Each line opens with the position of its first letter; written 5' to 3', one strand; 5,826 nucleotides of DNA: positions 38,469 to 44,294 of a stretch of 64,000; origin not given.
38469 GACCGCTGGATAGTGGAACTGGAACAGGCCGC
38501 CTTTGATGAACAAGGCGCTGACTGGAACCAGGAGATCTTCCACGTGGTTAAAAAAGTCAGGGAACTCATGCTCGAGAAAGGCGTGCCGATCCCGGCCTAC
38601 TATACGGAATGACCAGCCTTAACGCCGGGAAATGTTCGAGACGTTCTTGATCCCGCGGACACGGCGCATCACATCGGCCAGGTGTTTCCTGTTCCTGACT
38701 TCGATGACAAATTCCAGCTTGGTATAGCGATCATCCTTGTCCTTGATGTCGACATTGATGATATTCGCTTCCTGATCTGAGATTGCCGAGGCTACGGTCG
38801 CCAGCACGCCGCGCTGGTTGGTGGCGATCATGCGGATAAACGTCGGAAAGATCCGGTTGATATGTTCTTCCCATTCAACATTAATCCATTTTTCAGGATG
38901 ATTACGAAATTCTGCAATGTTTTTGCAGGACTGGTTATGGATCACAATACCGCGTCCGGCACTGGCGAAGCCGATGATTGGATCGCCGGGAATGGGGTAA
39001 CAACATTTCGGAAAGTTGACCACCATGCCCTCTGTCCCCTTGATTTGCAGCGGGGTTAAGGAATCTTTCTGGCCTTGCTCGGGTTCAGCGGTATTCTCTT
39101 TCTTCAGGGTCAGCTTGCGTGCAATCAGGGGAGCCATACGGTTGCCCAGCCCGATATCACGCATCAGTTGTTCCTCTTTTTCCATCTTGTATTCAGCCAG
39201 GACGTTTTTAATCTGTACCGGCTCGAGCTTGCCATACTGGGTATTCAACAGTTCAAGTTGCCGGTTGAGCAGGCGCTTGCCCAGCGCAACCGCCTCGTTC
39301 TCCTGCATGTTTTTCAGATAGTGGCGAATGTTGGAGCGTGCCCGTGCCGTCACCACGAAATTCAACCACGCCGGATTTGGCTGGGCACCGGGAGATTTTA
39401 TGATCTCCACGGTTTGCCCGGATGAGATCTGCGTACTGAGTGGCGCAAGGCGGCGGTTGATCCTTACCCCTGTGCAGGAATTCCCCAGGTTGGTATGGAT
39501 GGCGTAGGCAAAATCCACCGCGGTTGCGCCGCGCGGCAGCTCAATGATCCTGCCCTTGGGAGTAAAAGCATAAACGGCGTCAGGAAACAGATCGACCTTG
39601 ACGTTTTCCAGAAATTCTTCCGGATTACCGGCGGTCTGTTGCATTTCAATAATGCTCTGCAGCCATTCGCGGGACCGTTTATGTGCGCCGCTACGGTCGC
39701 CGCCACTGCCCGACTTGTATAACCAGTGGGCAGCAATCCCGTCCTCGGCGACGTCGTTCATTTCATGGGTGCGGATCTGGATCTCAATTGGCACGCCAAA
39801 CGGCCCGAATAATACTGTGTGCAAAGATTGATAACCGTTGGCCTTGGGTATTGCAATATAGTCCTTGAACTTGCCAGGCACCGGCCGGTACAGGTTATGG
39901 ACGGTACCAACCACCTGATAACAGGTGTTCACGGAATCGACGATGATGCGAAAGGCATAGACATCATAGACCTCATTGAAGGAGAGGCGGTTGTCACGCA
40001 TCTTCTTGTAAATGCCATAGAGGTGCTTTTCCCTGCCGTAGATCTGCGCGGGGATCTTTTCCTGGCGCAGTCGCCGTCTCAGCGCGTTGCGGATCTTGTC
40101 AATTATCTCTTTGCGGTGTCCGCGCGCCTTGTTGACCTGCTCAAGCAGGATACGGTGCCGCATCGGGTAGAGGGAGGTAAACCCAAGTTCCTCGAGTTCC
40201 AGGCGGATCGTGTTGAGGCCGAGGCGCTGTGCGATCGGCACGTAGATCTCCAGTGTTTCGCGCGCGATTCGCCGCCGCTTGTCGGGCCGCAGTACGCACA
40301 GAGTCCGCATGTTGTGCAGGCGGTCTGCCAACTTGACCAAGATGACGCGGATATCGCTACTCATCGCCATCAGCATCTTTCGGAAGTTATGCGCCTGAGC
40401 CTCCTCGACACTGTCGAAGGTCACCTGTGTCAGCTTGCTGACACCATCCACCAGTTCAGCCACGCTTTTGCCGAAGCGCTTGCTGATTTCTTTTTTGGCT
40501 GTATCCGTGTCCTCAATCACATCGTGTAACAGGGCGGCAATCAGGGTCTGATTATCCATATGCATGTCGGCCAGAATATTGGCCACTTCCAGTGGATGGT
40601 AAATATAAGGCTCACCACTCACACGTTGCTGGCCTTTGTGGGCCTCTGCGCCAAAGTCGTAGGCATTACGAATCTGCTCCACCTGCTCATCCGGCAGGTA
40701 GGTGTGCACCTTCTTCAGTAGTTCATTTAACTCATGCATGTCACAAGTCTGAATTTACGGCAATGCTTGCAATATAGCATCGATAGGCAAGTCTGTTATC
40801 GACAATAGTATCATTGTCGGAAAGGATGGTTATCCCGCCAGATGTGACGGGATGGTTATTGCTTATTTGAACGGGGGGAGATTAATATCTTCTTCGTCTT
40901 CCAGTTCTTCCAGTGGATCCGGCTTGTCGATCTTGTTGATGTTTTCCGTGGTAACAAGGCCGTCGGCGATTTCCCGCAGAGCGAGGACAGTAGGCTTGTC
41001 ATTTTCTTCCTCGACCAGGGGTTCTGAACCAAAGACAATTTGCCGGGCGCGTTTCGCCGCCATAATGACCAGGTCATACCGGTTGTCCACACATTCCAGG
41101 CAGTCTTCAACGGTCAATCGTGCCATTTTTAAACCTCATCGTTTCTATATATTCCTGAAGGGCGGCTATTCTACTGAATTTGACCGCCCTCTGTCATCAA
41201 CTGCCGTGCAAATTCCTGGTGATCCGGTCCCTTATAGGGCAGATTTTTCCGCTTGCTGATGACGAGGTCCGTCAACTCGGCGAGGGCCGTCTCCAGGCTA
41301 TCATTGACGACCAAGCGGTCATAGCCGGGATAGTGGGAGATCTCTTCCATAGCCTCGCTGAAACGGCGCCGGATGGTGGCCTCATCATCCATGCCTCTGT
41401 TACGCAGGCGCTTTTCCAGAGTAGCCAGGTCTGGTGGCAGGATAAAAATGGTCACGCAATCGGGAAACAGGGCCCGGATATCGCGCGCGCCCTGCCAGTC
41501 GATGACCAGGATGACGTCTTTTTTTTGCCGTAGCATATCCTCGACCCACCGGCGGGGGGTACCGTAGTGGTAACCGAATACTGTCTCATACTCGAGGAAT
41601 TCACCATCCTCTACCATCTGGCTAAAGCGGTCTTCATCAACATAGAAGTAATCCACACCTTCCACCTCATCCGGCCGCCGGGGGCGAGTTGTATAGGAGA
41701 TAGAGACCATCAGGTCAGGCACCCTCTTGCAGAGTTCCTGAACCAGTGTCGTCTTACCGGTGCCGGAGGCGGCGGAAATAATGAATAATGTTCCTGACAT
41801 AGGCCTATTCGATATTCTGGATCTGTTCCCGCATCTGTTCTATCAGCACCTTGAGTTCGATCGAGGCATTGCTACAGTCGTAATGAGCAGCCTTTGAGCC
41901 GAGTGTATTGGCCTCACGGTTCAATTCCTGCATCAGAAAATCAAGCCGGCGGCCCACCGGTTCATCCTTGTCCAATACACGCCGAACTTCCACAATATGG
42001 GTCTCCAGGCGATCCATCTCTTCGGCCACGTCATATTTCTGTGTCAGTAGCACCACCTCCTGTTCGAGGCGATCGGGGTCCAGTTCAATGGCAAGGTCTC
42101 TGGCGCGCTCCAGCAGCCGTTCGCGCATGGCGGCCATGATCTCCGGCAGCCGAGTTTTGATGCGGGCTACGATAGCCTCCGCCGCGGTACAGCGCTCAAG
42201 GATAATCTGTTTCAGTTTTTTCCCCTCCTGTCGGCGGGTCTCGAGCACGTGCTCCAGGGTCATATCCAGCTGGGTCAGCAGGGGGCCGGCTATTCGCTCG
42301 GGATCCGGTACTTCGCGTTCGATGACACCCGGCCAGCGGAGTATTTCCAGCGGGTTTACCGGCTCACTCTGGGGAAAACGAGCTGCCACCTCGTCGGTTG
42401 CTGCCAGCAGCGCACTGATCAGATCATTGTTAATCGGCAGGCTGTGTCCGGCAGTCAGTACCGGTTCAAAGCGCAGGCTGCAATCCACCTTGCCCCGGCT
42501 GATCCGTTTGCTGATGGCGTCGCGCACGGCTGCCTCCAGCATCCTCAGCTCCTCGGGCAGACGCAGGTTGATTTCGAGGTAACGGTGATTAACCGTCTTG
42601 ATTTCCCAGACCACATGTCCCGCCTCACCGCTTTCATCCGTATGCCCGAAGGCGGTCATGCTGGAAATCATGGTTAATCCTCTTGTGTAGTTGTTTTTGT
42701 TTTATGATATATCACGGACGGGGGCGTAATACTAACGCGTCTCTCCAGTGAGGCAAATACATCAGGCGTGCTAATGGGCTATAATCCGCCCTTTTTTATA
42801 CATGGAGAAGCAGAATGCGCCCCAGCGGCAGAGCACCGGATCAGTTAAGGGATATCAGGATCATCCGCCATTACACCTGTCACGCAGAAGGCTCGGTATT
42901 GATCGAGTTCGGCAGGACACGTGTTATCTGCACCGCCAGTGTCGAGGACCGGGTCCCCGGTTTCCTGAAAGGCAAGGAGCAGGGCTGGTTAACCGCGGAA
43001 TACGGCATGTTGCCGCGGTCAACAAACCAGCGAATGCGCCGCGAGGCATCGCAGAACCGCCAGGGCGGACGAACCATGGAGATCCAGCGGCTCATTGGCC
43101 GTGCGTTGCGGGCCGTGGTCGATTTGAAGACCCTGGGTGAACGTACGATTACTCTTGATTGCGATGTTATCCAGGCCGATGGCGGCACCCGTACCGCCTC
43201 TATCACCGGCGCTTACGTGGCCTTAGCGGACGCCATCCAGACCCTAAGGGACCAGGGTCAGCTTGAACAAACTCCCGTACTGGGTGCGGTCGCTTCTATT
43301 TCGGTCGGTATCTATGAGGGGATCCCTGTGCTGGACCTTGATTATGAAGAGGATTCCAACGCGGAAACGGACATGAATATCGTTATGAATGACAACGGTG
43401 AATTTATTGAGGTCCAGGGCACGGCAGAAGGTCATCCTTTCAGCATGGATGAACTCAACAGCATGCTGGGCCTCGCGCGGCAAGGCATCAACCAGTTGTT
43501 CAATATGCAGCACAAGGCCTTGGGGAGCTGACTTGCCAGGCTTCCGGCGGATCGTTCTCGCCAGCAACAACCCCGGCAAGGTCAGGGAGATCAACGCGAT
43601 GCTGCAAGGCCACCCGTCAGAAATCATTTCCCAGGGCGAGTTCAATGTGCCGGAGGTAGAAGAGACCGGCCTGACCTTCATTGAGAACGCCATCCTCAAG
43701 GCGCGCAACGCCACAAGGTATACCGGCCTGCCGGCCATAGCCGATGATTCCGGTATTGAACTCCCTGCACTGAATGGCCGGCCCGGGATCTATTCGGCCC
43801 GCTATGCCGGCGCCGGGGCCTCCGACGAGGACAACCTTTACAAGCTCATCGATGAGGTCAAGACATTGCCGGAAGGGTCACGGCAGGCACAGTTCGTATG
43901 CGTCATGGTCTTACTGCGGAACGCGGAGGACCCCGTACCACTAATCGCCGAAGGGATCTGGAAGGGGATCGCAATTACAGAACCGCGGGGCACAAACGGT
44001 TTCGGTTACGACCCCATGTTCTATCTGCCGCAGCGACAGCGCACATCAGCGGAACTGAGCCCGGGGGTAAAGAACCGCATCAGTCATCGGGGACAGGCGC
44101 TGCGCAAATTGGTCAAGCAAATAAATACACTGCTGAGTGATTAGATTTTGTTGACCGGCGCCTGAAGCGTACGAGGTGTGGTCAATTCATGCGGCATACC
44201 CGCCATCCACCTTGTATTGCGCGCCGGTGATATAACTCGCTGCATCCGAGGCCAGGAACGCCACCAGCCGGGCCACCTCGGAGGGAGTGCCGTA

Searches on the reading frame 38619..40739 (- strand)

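Call 86: search_protein_families(library=pfam, proteins=[window:38619-40739:-], max_evalue=0.00001)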
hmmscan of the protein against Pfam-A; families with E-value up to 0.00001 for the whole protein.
window:38619-40739:- (706 aa): 7 families
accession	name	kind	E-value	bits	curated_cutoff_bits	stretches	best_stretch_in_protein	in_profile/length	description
PF13328.12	HD_4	-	1.6e-52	177.8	27.2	1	26-175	1-155/156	HD domain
PF04607.23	RelA_SpoT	-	3.3e-41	140.6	27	1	235-344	1-111/113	Region found in RelA / SpoT proteins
PF02824.27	TGS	-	9.3e-20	70.9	22.2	1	389-448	1-60/60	TGS domain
PF13291.12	ACT_4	-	2.1e-17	64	27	1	629-705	3-80/80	ACT domain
PF01966.28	HD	-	1.1e-14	55.1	22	1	45-144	1-116/116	HD domain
PF19296.4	RelA_AH_RIS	-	3.8e-14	53.6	23.8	1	460-552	2-91/185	RelA/SpoT, AH and RIS domains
PF01842.31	ACT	-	4e-08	33.3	27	1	634-696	2-63/66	ACT domain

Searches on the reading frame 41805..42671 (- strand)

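Call 86: search_protein_families(library=pfam, proteins=[window:41805-42671:-], max_evalue=0.00001)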
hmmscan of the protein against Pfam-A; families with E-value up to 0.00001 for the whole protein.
window:41805-42671:- (288 aa): 2 families
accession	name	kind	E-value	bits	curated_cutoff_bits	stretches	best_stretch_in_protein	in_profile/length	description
PF03755.18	YicC-like_N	-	8.8e-42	143.6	25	1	2-155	1-156/156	Endoribonuclease YicC-like, N-terminal region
PF08340.16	YicC-like_C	-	1.3e-41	141.9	27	1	171-288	1-120/120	Endoribonuclease YicC-like, C-terminal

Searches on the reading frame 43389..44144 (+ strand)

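Call 86: search_protein_families(library=pfam, proteins=[window:43389-44144:+], max_evalue=0.00001)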
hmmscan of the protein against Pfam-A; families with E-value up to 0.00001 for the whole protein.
window:43389-44144:+ (251 aa): 1 family
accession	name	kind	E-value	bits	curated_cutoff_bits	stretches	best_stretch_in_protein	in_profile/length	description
PF01725.21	Ham1p_like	-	8.1e-64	215.4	22.5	1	55-243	1-185/186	Ham1 family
